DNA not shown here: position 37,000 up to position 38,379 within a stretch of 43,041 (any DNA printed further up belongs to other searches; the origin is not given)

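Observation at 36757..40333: Low-GC ~3.6-kb islet between dnaX and a DUF1080/Gfo operon carrying C(pseudo)-R-M.S: candidate uncharacterised restriction-modification/defence module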

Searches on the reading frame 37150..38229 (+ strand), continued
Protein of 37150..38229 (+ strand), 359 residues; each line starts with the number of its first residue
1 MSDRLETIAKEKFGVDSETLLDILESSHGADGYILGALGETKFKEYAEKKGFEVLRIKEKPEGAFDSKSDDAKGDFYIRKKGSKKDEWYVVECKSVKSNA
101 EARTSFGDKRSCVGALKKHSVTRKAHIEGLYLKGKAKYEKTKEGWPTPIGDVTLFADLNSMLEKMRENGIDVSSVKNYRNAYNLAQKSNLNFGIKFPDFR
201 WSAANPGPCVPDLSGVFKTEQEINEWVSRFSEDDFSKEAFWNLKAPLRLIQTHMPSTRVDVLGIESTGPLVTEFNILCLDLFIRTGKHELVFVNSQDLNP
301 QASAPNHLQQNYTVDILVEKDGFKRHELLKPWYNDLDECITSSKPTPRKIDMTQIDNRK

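Call 38: fold_search(model_id=the predicted structure, library=pdb)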
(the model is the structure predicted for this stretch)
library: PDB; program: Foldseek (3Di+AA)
matches with E <= 10: 126; with E <= 0.001: 0
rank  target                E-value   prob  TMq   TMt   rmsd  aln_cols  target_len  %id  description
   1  2ost_A                2.0e-01  0.82  0.14  0.32   4.0        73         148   18  The structure of a bacterial homing endonuclease : I-Ssp6803I (released 2007-03-20)
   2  2ost_B                4.1e-01  0.69  0.14  0.31   3.4        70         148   20  The structure of a bacterial homing endonuclease : I-Ssp6803I (released 2007-03-20)
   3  3pnl_A                4.1e-01  0.02  0.11  0.11  22.3       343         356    9  Crystal Structure of E.coli Dha kinase DhaK-DhaL complex (released 2011-01-12)
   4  2wiz_A                4.9e-01  0.63  0.11  0.30   3.1        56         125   16  Crystal structures of Holliday junction resolvases from Archaeoglobus fulgidus bound to DNA substrate (released 2009-05-26)
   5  2zrn                  5.3e-01  0.01  0.09  0.09  22.4       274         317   10  MsRecA Form IV (released 2008-12-09)
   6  7edb_A                6.7e-01  0.08  0.15  0.15  20.0       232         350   11  EcoT38I restriction endonuclease complexed with DNA (released 2022-03-16)
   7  4tkd_D                7.2e-01  0.41  0.11  0.31   3.8        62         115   19  Sulfolobus solfataricus HJC mutants (released 2015-08-12)
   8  2zro                  7.2e-01  0.01  0.07  0.08  20.7       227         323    7  MsRecA ADP form IV (released 2008-12-09)
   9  7ml3_7                1.3e+00  0.02  0.09  0.07  18.9       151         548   12  General transcription factor TFIIH (weak binding) (released 2022-02-02)
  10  1zp7_A                1.7e+00  0.08  0.11  0.22   4.9        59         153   19  The structure of Bacillus subtilis RecU Holliday junction resolvase and its role in substrate selection and sequence s (released 2005-09-20)
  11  5xg3_B                1.8e+00  0.01  0.08  0.08  28.1       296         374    9  Crystal structure of the ATPgS-engaged Smc head domain with an extended coiled coil bound to the C-terminal domain of  (released 2017-06-07)
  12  4mgr_B                1.9e+00  0.01  0.11  0.09  27.2       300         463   11  The crystal structure of Bacillus subtilis GabR, an autorepressor and PLP- and GABA-dependent transcriptional activato (released 2013-10-30)
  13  3pnk_A                1.9e+00  0.01  0.08  0.08  22.6       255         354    9  Crystal Structure of E.coli Dha kinase DhaK (released 2011-01-12)
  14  5tgq                  2.2e+00  0.07  0.12  0.18  11.8       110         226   15  Restriction-modification system Type II R.SwaI, DNA free (released 2016-12-21)
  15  9dou_A                2.2e+00  0.05  0.12  0.05  20.7       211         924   11  Taeniopygia guttata R2 retrotransposon (R2Tg) initiating target-primed reverse transcription (released 2025-05-21)
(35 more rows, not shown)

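Call 41: find_related_loci(query=A1, collection=metagenome_contigs, flank=6000)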
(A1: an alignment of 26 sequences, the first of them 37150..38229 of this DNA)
Query A1 (359 aa) in metagenome_contigs; peptide patterns used: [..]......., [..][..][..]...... (x = any residue, [..] = any of these).
600 stretches matched a pattern (row limit reached: there are more); 145 encode a relative of the query (tblastn E <= 1e-3); the best 80 are kept; 80 distinct loci.
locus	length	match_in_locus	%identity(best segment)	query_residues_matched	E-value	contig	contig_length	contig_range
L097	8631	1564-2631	72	4-359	0e+0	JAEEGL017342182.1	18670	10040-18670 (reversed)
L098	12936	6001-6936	56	5-358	4e-134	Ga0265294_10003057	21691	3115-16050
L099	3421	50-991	55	3-358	7e-138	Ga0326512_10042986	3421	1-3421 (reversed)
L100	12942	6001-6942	55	3-358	9e-133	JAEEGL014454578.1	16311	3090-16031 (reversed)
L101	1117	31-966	55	3-358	2e-141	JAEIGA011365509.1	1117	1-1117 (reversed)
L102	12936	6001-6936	52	5-358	2e-123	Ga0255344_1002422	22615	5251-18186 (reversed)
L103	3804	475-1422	51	1-358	2e-125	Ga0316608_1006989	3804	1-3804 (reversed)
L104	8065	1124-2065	53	3-358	2e-122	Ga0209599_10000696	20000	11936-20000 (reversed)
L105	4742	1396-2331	54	5-358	3e-123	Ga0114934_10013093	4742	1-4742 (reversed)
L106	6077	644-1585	52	3-358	6e-122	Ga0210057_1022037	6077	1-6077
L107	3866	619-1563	52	5-358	2e-124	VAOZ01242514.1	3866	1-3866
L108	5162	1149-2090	54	3-358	1e-122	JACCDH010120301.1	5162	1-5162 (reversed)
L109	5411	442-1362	51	10-358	1e-121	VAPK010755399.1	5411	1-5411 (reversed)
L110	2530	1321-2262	53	3-358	4e-127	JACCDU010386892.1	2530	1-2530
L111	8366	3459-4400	53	3-358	4e-121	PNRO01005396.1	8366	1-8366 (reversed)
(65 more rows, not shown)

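Call 42: find_related_loci(query=A1, collection=viral_contigs, flank=6000)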
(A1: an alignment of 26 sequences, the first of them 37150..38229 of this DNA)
Query A1 (359 aa) in viral_contigs; peptide patterns used: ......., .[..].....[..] (x = any residue, [..] = any of these).
65 stretches matched a pattern, but none encodes a relative of the query by tblastn (E <= 1e-3).

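Call 77: fold_search(model_id=the predicted structure, library=viral)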
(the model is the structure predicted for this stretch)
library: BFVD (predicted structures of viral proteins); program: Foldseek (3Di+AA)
matches with E <= 10: 169; with E <= 0.001: 0
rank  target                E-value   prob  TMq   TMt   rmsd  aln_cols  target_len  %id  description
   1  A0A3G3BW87            6.2e-03  0.97  0.14  0.20  10.0       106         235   21  (no name in the UniProt tables at hand)
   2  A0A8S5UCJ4            1.3e-02  0.98  0.14  0.29   3.7        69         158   29  Holliday junction resolvase RecU [Siphoviridae sp. ctgN495]
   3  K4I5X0                3.3e-02  0.21  0.14  0.23  20.8       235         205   15  Uncharacterized protein [Salmonella phage STML-198]
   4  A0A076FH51            3.5e-02  0.72  0.11  0.10   8.0        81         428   12  Uncharacterized protein [Aureococcus anophagefferens virus]
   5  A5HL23                4.2e-02  0.72  0.12  0.32   9.0        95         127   20  PfWMP3_29 [Phormidium phage Pf-WMP3]
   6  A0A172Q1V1            4.7e-02  0.15  0.13  0.22  21.2       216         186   14  Uncharacterized protein [Escherichia phage MX01]
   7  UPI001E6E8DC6         5.0e-02  0.97  0.13  0.35   4.1        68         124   22  (no name look-up for this kind of identifier)
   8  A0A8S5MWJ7            6.9e-02  0.89  0.14  0.22   5.0        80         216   15  Uncharacterized protein [Siphoviridae sp. ctsBB38]
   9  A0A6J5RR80            6.9e-02  0.51  0.13  0.31   9.7        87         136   23  Uncharacterized protein [uncultured Caudovirales phage]
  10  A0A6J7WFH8            9.9e-02  0.91  0.13  0.42   5.1        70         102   17  PD(D/E)XK endonuclease domain-containing protein [uncultured Caudovirales phage]
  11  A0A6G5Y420            1.2e-01  0.84  0.14  0.32   3.4        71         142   21  (no name in the UniProt tables at hand)
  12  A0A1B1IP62            1.3e-01  0.89  0.13  0.41   5.1        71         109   14  (no name in the UniProt tables at hand)
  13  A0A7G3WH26            1.4e-01  0.08  0.11  0.21  21.1       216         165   10  Putative endodeoxyribonuclease I [Arthronema virus TR020]
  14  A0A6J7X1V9            1.6e-01  0.06  0.14  0.11  20.6       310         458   11  Uncharacterized protein [uncultured Caudovirales phage]
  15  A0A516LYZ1            1.7e-01  0.89  0.14  0.34   3.3        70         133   13  (no name in the UniProt tables at hand)
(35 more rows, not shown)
